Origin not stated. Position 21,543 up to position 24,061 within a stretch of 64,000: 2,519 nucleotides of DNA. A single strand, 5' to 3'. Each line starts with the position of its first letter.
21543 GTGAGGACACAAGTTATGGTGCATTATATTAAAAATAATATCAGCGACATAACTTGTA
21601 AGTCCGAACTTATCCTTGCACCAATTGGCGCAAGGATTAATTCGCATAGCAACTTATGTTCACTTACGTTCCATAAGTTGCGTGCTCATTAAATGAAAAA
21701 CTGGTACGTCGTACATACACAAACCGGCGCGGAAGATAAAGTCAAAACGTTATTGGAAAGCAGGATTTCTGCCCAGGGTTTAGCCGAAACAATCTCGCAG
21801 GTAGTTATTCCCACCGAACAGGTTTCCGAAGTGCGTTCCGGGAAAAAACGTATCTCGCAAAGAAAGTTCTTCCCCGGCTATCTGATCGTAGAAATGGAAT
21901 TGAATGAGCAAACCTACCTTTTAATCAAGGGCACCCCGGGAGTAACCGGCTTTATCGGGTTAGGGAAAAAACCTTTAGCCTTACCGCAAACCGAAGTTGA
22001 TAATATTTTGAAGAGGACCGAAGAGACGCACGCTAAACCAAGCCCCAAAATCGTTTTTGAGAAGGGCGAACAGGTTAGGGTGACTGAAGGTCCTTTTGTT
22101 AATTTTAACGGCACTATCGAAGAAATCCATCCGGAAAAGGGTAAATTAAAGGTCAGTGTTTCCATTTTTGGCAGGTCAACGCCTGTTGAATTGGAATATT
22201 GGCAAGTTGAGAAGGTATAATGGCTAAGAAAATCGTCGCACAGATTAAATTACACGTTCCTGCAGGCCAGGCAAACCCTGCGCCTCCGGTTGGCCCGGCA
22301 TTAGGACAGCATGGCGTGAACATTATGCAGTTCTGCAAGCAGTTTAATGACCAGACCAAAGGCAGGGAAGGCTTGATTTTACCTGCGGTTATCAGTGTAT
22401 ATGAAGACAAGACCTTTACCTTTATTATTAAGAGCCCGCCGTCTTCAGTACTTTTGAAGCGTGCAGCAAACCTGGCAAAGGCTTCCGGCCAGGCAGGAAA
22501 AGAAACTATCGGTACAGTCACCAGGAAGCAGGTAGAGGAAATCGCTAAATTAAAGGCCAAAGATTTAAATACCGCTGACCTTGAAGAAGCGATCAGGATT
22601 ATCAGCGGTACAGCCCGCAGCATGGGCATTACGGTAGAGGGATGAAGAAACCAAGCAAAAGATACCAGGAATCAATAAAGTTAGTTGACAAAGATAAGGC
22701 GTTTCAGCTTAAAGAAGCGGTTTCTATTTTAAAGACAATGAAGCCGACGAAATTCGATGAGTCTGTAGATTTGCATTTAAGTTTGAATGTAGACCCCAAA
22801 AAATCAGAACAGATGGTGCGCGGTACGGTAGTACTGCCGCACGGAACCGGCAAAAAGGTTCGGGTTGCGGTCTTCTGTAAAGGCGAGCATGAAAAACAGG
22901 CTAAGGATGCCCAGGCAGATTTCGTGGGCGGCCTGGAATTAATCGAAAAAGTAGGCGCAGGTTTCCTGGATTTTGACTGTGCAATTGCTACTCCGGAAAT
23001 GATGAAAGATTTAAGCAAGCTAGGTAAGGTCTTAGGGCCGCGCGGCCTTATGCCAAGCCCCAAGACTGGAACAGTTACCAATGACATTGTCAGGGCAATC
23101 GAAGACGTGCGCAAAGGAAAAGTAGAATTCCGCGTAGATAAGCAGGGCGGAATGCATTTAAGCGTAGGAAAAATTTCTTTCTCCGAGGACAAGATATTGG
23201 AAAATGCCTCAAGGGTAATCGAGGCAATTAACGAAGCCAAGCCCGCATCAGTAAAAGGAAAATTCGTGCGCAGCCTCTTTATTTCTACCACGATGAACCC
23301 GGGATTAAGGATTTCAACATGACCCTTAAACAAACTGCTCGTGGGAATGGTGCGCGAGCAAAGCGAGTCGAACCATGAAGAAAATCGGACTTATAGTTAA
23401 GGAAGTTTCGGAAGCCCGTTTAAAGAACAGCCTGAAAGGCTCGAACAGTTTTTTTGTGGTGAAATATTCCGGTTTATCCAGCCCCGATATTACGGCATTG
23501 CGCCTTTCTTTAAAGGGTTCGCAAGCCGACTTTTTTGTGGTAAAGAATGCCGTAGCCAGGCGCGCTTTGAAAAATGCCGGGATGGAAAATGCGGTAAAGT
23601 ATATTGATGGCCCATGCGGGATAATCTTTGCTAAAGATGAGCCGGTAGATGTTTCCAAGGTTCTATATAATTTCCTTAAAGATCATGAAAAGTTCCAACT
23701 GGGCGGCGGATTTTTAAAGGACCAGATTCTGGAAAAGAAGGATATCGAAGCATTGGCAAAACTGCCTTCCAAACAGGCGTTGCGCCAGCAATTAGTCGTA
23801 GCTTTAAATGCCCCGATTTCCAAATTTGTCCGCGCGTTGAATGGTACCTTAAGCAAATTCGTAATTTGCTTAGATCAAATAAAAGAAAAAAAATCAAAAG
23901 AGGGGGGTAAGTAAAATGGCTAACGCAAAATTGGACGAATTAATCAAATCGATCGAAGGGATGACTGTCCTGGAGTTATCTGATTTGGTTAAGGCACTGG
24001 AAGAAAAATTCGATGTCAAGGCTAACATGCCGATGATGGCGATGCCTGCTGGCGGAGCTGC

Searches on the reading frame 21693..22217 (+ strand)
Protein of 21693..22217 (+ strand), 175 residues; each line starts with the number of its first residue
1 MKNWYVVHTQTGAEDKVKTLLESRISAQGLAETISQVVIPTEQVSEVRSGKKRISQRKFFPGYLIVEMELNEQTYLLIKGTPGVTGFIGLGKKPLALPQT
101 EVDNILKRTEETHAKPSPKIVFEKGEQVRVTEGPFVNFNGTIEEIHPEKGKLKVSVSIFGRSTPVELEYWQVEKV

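Call 17: find_related_loci(query=window:21693-22217:+, collection=genome_contigs, flank=10000)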
Query window:21693-22217:+ (175 aa) in genome_contigs; peptide patterns used: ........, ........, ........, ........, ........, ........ (x = any residue, [..] = any of these).
600 stretches matched a pattern (row limit reached: there are more); 584 encode a relative of the query (tblastn E <= 1e-3); the best 80 are kept; 80 distinct loci.
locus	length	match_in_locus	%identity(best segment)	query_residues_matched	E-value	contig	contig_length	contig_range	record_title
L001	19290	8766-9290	85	1-175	2e-99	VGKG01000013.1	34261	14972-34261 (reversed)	MAG: Candidatus Omnitrophota bacterium isolate M_DeepCast_200m_m2_189 M_DeepCast_200m_m2_189_Ga0194113_10001302, whole g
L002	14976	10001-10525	83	1-175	4e-99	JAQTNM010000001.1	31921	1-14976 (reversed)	MAG: Candidatus Omnitrophota bacterium isolate STA_64 NODE_2687_length_31921_cov_2.517896_Sandtown_A, whole genome shotg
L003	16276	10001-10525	82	1-175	2e-98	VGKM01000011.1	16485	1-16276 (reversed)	MAG: Candidatus Omnitrophota bacterium isolate K_DeepCast_150m_m1_084 K_DeepCast_150m_m1_084_Ga0194126_10006607, whole g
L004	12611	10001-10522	84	2-175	2e-97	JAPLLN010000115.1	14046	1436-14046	MAG: Candidatus Omnitrophota bacterium isolate LacPavin_0419_WC70S_MAG_47_9 LacPavin_0419_WC70S_scaffold_47083, whole ge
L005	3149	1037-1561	82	1-175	7e-99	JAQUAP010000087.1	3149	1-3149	MAG: Candidatus Omnitrophota bacterium isolate STC_87 NODE_110420_length_3149_cov_3.224355_Sandtown_C, whole genome shot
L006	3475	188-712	81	1-175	7e-98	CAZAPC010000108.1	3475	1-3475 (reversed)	MAG TPA_asm: uncultured Planctomycetales bacterium isolate SRP098346_co1_103 genome assembly, contig: NODE_44439_length_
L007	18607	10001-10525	83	1-175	2e-96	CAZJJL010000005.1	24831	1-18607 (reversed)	MAG TPA_asm: uncultured Planctomycetales bacterium isolate SRP278252_co1_68 genome assembly, contig: NODE_3283_length_24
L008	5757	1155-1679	81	1-175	4e-96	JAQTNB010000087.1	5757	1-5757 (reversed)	MAG: Candidatus Omnitrophota bacterium isolate STA_54 NODE_33584_length_5757_cov_2.533393_Sandtown_A, whole genome shotg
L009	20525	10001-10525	81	1-175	1e-95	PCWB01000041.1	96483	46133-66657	MAG: Candidatus Omnitrophica bacterium CG11_big_fil_rev_8_21_14_0_20_41_12 CG11_8_21_14_0.20_scaffold_54_c, whole genome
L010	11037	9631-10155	79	1-175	3e-95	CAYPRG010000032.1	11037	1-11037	MAG TPA_asm: uncultured Planctomycetales bacterium isolate SRP178699_co1_560 genome assembly, contig: NODE_8082_length_1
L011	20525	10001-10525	81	1-175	3e-95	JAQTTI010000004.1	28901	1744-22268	MAG: Candidatus Omnitrophota bacterium isolate STB_37 NODE_3445_length_28901_cov_8.091784_Sandtown_B, whole genome shotg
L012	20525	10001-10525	79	1-175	6e-95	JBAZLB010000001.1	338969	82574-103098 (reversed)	MAG: Candidatus Omnitrophota bacterium isolate SO_2017_LW4_158 scaffold_89_c1_LW137-91_2017, whole genome shotgun sequen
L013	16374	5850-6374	81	1-175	2e-94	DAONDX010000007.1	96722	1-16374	MAG TPA_asm: Candidatus Omnitrophota bacterium isolate AMR_MDS_3884 NODE_129_length_96722_cov_6.971831, whole genome sho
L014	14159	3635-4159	79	1-175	3e-94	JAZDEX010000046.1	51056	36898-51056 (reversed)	MAG: Candidatus Omnitrophota bacterium isolate MEGAHIT-group-0.17 k141_11543408, whole genome shotgun sequence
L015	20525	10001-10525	81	1-175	1e-94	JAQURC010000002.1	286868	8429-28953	MAG: Candidatus Omnitrophota bacterium isolate STD1_64 NODE_63_length_286868_cov_12.540903_Sandtown_D1, whole genome sho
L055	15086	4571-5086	66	4-175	3e-77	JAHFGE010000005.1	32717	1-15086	MAG: Candidatus Omnitrophota bacterium isolate nzgw308 NODE_961_length_32718_cov_3.386784, whole genome shotgun sequence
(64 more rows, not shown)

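Call 69: search_protein_families(library=pfam, proteins=[L055:28-852:+])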
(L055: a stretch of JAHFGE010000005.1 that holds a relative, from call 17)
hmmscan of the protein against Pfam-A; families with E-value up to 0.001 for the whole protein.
L055:28-852:+ (275 aa): 0 families

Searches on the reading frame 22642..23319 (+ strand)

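Call 69: search_protein_families(library=pfam, proteins=[window:22642-23319:+])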
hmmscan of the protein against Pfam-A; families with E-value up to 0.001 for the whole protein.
window:22642-23319:+ (226 aa): 1 family
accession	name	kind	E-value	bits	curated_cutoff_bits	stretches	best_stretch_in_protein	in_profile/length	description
PF00687.26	Ribosomal_L1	-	1.7e-68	230.5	32.2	1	30-220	1-198/198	Ribosomal protein L1p/L10e family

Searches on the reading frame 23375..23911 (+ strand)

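Call 69: search_protein_families(library=pfam, proteins=[window:23375-23911:+])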
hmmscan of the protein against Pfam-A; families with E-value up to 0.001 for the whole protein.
window:23375-23911:+ (179 aa): 1 family
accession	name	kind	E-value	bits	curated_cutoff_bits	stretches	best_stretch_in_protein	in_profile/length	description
PF00466.25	Ribosomal_L10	-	1.4e-22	80.1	22.8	1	14-100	11-98/100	Ribosomal protein L10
